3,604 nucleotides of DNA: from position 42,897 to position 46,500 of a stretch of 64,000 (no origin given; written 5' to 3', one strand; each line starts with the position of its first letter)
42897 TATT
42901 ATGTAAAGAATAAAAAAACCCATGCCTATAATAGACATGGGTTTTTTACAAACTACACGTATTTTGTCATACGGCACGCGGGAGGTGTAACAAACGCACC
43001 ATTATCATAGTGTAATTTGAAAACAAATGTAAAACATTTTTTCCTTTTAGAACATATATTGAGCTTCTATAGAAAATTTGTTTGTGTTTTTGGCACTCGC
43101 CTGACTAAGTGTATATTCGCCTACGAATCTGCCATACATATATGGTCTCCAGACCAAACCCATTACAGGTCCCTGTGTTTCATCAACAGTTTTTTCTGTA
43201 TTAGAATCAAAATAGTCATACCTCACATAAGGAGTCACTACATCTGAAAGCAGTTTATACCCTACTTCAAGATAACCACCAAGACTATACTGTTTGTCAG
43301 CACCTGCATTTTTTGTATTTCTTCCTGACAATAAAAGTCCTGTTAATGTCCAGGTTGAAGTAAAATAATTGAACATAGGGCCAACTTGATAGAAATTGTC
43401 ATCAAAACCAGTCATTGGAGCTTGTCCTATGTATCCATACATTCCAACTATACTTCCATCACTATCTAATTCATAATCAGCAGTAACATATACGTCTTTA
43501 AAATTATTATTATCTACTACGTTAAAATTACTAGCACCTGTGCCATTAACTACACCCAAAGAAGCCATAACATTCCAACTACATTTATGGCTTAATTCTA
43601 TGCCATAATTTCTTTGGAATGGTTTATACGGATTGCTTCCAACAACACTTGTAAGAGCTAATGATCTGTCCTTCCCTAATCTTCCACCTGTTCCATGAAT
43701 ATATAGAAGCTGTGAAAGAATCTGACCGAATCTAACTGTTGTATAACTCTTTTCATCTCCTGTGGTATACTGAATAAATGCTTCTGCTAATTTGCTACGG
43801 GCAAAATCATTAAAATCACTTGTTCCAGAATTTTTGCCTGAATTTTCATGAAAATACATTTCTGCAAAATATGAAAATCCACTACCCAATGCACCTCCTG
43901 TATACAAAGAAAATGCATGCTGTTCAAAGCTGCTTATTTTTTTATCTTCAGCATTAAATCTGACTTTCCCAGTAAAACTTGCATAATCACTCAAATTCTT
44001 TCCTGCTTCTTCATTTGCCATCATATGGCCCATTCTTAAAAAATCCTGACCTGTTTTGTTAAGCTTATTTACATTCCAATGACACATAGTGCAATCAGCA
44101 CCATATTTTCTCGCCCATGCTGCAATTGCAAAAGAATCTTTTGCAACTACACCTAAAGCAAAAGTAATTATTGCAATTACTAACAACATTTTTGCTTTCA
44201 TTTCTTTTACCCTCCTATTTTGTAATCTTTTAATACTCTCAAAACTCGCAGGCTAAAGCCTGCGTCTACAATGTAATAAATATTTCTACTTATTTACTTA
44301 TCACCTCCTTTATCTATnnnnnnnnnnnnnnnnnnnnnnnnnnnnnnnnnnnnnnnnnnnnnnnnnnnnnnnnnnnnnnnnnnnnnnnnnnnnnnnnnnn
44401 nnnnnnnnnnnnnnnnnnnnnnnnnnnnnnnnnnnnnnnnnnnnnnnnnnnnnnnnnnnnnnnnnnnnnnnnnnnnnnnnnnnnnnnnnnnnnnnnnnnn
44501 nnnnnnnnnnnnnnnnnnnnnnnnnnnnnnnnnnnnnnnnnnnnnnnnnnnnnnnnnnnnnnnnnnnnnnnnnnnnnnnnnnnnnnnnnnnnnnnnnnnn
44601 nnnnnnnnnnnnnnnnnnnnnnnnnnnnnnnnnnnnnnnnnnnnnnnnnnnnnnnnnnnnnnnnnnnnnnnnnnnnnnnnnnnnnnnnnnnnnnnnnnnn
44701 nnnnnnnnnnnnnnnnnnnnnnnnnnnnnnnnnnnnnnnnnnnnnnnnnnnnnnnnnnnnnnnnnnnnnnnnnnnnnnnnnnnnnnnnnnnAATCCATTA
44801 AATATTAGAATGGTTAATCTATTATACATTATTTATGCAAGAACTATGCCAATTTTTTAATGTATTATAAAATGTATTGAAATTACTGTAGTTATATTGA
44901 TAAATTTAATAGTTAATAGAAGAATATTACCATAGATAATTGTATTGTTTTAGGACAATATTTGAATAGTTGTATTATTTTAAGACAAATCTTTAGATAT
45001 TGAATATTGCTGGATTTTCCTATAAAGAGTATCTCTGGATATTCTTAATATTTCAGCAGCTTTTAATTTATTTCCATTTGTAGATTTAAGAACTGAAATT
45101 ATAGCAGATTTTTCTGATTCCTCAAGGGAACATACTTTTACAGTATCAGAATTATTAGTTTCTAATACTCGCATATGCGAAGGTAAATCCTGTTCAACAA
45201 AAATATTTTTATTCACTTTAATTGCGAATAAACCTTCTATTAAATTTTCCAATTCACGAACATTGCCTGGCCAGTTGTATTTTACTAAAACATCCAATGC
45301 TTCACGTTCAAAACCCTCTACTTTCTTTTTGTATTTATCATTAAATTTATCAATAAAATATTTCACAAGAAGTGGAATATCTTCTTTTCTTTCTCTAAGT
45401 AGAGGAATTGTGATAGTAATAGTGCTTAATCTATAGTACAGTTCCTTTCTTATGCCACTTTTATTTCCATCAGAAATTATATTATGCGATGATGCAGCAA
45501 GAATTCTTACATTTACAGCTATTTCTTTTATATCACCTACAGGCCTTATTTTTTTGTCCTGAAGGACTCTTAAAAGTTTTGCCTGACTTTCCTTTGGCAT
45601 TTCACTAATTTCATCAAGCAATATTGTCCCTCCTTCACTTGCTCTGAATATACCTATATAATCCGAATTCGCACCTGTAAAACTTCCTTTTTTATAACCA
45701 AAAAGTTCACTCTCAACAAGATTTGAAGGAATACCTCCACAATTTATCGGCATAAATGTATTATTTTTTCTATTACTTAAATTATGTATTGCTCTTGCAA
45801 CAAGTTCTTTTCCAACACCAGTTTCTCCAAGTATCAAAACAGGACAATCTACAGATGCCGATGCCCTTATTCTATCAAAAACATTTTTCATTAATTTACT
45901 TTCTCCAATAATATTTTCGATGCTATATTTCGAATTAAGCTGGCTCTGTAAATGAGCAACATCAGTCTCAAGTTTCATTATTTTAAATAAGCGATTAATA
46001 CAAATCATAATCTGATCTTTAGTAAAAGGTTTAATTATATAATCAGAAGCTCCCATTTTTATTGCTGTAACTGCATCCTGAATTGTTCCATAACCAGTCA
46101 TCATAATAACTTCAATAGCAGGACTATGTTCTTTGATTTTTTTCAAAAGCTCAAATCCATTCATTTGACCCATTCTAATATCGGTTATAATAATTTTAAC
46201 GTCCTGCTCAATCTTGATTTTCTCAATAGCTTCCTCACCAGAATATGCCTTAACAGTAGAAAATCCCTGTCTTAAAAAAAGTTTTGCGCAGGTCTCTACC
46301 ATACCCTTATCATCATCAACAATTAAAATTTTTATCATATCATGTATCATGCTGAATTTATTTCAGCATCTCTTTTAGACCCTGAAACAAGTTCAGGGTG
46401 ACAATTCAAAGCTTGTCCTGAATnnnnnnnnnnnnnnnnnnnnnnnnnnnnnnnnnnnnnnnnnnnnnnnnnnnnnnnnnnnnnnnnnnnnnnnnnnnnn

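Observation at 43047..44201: Cyc2-like fused cytochrome-porin: single CxxCH right after the signal peptide plus beta-barrel body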

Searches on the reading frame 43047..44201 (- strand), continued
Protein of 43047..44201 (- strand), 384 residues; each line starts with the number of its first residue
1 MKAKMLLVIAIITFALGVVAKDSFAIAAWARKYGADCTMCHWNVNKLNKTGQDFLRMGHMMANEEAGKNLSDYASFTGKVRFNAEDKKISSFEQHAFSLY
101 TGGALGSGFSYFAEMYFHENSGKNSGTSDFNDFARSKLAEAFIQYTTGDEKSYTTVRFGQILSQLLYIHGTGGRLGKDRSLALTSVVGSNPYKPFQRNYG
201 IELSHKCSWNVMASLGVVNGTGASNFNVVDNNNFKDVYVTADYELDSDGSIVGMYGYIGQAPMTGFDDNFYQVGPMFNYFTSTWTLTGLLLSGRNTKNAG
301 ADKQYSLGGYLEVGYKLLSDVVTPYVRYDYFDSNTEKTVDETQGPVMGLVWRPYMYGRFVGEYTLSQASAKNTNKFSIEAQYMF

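Call 81: find_encoding_contigs(protein=P0043, flank=6000, max_places=1)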
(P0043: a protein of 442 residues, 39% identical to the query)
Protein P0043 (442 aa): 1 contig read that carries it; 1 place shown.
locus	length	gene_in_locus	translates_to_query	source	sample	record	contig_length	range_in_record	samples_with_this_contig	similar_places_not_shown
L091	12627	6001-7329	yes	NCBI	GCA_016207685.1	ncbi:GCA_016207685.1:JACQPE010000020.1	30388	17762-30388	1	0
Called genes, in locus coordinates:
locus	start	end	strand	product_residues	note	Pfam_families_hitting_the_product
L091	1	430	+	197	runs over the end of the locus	-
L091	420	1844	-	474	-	PF01266:DAO (weak), PF01593:Amino_oxidase, PF13450:NAD_binding_8, PF13454:NAD_binding_9 (faint)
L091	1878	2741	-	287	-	PF02775:TPP_enzyme_C, PF12367:PFO_beta_C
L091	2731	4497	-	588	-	PF01558:POR, PF01855:POR_N, PF17147:PFOR_II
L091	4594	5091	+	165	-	PF00571:CBS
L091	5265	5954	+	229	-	PF00034:Cytochrom_C (weak), PF02085:Cytochrom_CIII (faint), PF13442:Cytochrome_CBB3, PF14522:Cytochrome_C7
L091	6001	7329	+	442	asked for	-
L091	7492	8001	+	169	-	PF00355:Rieske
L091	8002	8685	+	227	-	PF00033:Cytochrome_B, PF13631:Cytochrom_B_N_2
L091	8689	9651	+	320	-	PF00032:Cytochrom_B_C (weak), PF00034:Cytochrom_C, PF13442:Cytochrome_CBB3 (weak), PF02433:FixO (weak), PF13442:Cytochrome_CBB3, PF00034:Cytochrom_C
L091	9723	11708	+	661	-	PF01926:MMR_HSR1, PF02421:FeoB_N, PF03193:RsgA_GTPase (faint), PF04548:AIG1 (weak), PF07670:Gate, PF07664:FeoB_C, PF07670:Gate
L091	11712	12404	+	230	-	PF02742:Fe_dep_repr_C, PF04023:FeoA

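Call 82: find_encoding_contigs(protein=P0063, flank=6000, max_places=1)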
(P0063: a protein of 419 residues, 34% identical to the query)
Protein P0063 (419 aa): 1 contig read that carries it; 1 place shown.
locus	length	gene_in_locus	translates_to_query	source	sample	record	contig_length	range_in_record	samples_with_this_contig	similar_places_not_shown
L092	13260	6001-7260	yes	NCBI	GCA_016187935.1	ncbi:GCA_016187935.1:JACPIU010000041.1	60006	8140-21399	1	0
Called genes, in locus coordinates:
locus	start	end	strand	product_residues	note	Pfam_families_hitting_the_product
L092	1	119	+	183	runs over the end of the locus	PF13302:Acetyltransf_3, PF00583:Acetyltransf_1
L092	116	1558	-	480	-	PF00270:DEAD, PF04851:ResIII (weak), PF00271:Helicase_C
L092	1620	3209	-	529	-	PF00005:ABC_tran, PF02463:SMC_N (faint), PF13304:AAA_21 (faint), PF12848:ABC_tran_Xtn, PF00005:ABC_tran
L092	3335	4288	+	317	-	-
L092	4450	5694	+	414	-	-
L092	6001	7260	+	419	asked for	-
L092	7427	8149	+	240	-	PF00072:Response_reg, PF00486:Trans_reg_C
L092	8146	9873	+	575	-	PF00512:HisKA, PF02518:HATPase_c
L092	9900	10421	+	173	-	-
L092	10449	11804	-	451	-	PF00150:Cellulase, PF18564:Glyco_hydro_5_C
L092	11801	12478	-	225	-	PF01569:PAP2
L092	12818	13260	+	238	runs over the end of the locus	-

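Call 83: find_encoding_contigs(protein=P0053, flank=6000, max_places=1)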
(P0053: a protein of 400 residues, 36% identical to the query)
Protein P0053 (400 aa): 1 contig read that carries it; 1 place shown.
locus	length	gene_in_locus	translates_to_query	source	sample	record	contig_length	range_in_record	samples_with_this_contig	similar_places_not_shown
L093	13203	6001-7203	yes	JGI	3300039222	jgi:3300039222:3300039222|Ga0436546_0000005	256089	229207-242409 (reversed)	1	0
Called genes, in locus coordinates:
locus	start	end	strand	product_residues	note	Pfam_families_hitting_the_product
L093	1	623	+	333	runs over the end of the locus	PF01924:HypD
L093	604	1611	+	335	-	PF00586:AIRS, PF02769:AIRS_C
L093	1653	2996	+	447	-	PF01773:Nucleos_tra2_N, PF07670:Gate, PF07662:Nucleos_tra2_C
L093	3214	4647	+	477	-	PF00512:HisKA, PF02518:HATPase_c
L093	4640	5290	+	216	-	PF00072:Response_reg, PF24038:DUF7347 (weak), PF01022:HTH_5 (faint), PF12840:HTH_20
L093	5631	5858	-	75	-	-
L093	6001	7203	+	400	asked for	-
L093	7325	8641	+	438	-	PF01554:MatE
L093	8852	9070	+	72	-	-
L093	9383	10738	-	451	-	PF00072:Response_reg, PF00158:Sigma54_activat, PF14532:Sigma54_activ_2, PF00004:AAA (faint), PF07724:AAA_2 (weak), PF07728:AAA_5, PF25601:AAA_lid_14, PF02954:HTH_8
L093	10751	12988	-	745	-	PF02743:dCache_1, PF17200:sCache_2 (faint), PF08269:dCache_2 (faint), PF08448:PAS_4 (weak), PF13426:PAS_9 (faint), PF00512:HisKA, PF02518:HATPase_c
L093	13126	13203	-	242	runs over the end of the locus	PF10677:DUF2490 (faint), PF13505:OMP_b-brl (faint), PF03349:Toluene_X, PF13609:Porin_4 (weak)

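Call 84: find_encoding_contigs(protein=P0045, flank=7000, max_places=1)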
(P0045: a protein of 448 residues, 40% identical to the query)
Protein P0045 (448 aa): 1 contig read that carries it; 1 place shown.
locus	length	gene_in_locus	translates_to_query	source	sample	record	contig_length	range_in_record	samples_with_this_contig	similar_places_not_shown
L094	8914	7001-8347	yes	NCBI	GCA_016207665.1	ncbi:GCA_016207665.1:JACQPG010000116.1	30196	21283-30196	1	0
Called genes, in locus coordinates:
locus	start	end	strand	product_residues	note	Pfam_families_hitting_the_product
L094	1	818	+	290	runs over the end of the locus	PF02775:TPP_enzyme_C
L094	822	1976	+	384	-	PF13188:PAS_8 (weak), PF00512:HisKA, PF02518:HATPase_c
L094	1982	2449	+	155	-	-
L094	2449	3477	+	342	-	PF05201:GlutR_N, PF01488:Shikimate_DH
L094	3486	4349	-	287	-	PF00582:Usp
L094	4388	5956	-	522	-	PF00989:PAS, PF13188:PAS_8 (faint), PF13426:PAS_9 (weak), PF08447:PAS_3, PF00512:HisKA, PF02518:HATPase_c, PF00072:Response_reg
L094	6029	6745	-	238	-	PF00027:cNMP_binding, PF13545:HTH_Crp_2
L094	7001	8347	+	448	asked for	-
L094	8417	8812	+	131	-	PF02566:OsmC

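Call 85: find_encoding_contigs(protein=P0041, flank=7000, max_places=1)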
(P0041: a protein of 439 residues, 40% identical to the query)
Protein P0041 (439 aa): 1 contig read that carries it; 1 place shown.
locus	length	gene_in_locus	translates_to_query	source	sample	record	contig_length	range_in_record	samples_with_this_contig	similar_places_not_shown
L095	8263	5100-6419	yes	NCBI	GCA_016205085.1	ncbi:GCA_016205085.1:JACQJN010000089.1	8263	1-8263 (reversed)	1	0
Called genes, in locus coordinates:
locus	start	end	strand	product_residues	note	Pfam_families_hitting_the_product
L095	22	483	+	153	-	-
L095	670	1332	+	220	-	PF00027:cNMP_binding, PF13545:HTH_Crp_2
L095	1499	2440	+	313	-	PF13435:Cytochrome_C554 (faint), PF14537:Cytochrom_c3_2 (faint), PF22113:Mtrc-MtrF_II-IV_dom (faint), PF22678:Cytochrom_c_NrfB-like (faint), PF03264:Cytochrom_NNT (faint), PF09699:Paired_CXXCH_1 (weak), PF14522:Cytochrome_C7 (weak), PF09699:Paired_CXXCH_1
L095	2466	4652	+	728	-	PF11854:MtrB_PioB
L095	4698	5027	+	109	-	PF00034:Cytochrom_C, PF13442:Cytochrome_CBB3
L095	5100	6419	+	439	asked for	-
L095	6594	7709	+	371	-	PF13173:AAA_14, PF13635:DUF4143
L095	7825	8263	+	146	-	PF00034:Cytochrom_C, PF13442:Cytochrome_CBB3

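Call 86: find_encoding_contigs(protein=P0016, flank=7000, max_places=1)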
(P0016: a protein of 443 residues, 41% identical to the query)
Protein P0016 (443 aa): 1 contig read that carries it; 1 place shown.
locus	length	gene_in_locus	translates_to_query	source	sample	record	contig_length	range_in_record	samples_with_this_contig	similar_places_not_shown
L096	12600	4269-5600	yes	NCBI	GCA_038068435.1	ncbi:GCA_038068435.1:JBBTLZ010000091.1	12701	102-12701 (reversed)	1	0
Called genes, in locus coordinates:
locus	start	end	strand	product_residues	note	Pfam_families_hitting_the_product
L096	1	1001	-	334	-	PF00072:Response_reg, PF00004:AAA (faint), PF00158:Sigma54_activat, PF13191:AAA_16 (weak), PF14532:Sigma54_activ_2, PF07724:AAA_2, PF07728:AAA_5 (weak)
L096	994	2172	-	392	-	PF00989:PAS, PF08448:PAS_4, PF13188:PAS_8 (faint), PF13426:PAS_9, PF00512:HisKA, PF02518:HATPase_c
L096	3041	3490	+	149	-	PF00582:Usp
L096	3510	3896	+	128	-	PF24709:DUF7670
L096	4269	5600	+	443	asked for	-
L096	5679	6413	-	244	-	PF00027:cNMP_binding, PF13545:HTH_Crp_2, PF00325:Crp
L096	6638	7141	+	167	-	PF01814:Hemerythrin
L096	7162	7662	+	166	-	PF00034:Cytochrom_C, PF13442:Cytochrome_CBB3 (faint)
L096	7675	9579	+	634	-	PF18793:nos_propeller_2 (faint), PF18764:nos_propeller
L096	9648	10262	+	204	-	-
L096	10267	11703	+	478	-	PF05048:NosD, PF13229:Beta_helix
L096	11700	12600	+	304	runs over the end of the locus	PF00005:ABC_tran, PF13401:AAA_22 (weak), PF13304:AAA_21 (faint), PF13732:DrrA1-3_C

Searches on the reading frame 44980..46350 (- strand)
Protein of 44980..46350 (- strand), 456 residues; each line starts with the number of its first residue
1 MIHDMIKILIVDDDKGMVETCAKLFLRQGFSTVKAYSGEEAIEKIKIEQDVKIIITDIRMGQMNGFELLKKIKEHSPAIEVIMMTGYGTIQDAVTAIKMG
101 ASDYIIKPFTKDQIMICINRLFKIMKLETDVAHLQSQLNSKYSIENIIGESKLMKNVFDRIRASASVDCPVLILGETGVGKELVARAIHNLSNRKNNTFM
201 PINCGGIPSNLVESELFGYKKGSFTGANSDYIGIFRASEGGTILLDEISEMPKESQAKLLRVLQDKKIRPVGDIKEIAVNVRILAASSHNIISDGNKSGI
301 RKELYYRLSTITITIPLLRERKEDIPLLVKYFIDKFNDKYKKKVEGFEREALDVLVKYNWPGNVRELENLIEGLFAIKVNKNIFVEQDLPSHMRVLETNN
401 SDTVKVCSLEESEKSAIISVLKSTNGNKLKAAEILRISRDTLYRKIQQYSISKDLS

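Call 6: search_protein_families(library=pfam, proteins=[window:44980-46350:-], max_evalue=0.01)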
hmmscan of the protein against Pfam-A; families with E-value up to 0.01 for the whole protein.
window:44980-46350:- (456 aa): 10 families
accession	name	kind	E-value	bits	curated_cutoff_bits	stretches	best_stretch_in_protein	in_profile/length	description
PF00158.32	Sigma54_activat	-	1.1e-61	207.9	20.2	1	147-313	1-167/168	Sigma-54 interaction domain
PF00072.30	Response_reg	-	3.8e-29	101.5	30.2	1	8-116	1-108/111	Response regulator receiver domain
PF25601.1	AAA_lid_14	-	1.4e-25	89.3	27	1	319-399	1-80/87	AAA+ ATPase lid domain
PF14532.12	Sigma54_activ_2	-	2.3e-20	73.7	25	1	148-318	1-138/138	Sigma-54 interaction domain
PF02954.25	HTH_8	-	4.1e-13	49.3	22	1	408-449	1-42/42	Bacterial regulatory protein, Fis family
PF07728.20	AAA_5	-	3.5e-08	34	22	1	170-297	1-123/139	AAA domain (dynein-related subfamily)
PF00004.35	AAA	-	0.0014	19.5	21.2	1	171-285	1-106/131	ATPase family associated with various cellular activities (AAA)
PF07724.20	AAA_2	-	0.0024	18.4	27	1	171-273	6-109/166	AAA domain (Cdc48 subfamily)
PF12728.13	HTH_17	-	0.0076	16.9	27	0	431-448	7-24/51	Helix-turn-helix domain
PF13191.12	AAA_16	-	0.0087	17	32.6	0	153-207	11-63/167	AAA ATPase domain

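Call 90: search_protein_families(library=ncbifam, proteins=[window:44980-46350:-], max_evalue=0.001)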
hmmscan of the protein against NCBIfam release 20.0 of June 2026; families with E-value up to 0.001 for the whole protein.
window:44980-46350:- (456 aa): 114 families (the best 25 are shown)
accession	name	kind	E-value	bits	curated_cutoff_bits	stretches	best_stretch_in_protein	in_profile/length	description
NF008469.0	PRK11361.1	equivalog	4.3e-115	385.1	714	1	6-452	5-457/461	acetoacetate metabolism transcriptional regulator AtoC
TIGR02915.1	PEP_resp_reg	equivalog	5.8e-113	378.1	502.6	1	8-451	1-444/445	PEP-CTERM-box response regulator transcription factor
TIGR01818.1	ntrC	equivalog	2.1e-106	356.5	558.6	1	8-400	1-388/463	nitrogen regulation protein NR(I)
NF007689.0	PRK10365.1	equivalog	2.9e-106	355.9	760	1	1-446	1-439/441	sigma-54-dependent response regulator transcription factor ZraR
NF011695.0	PRK15115.1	equivalog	8.8e-102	341.1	763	1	2-449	3-436/445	two-component system response regulator GlrR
NF041552.1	TF_PrdR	equivalog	1.7e-98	330.4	795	1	123-449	243-576/577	sigma-54 dependent transcriptional regulator PrdR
NF051870.1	NAssimRespRegNtrX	equivalog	9.9e-95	318.1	600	1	6-448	2-449/452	nitrogen assimilation response regulator NtrX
NF041946.1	LuxO_transreg_Vib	equivalog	2.1e-93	313.6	800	1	36-449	27-460/463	quorum-sensing sigma-54 dependent transcriptional regulator LuxO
NF049963.1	RespRegFlgRCampy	domain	5.8e-91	305.5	750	1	7-451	2-429/429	fla regulon two-component system response regulator FlgR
NF008176.1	PRK10923.1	equivalog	2e-88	297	620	1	7-401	5-393/469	nitrogen regulation protein NR(I)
TIGR01817.1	nifA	equivalog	6.6e-86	289.2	528.85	1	136-383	187-433/534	nif-specific transcriptional activator NifA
NF003451.0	PRK05022.1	equivalog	1.2e-81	275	476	1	129-448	170-507/512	nitric oxide reductase transcriptional regulator NorR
NF050807.1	TransRegFlbDCaul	equivalog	1.9e-81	274.2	750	1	7-450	2-439/454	sigma-54-dependent transcriptional regulator FlbD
NF041906.1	V4R_TF_MobR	exception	2.4e-78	263.9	999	1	134-447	221-542/544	phenol degradation transcriptional regulator MobR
NF038308.1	RNA_repair_RtcR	equivalog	3.3e-78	263.8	650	1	91-454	124-521/530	RNA repair transcriptional activator RtcR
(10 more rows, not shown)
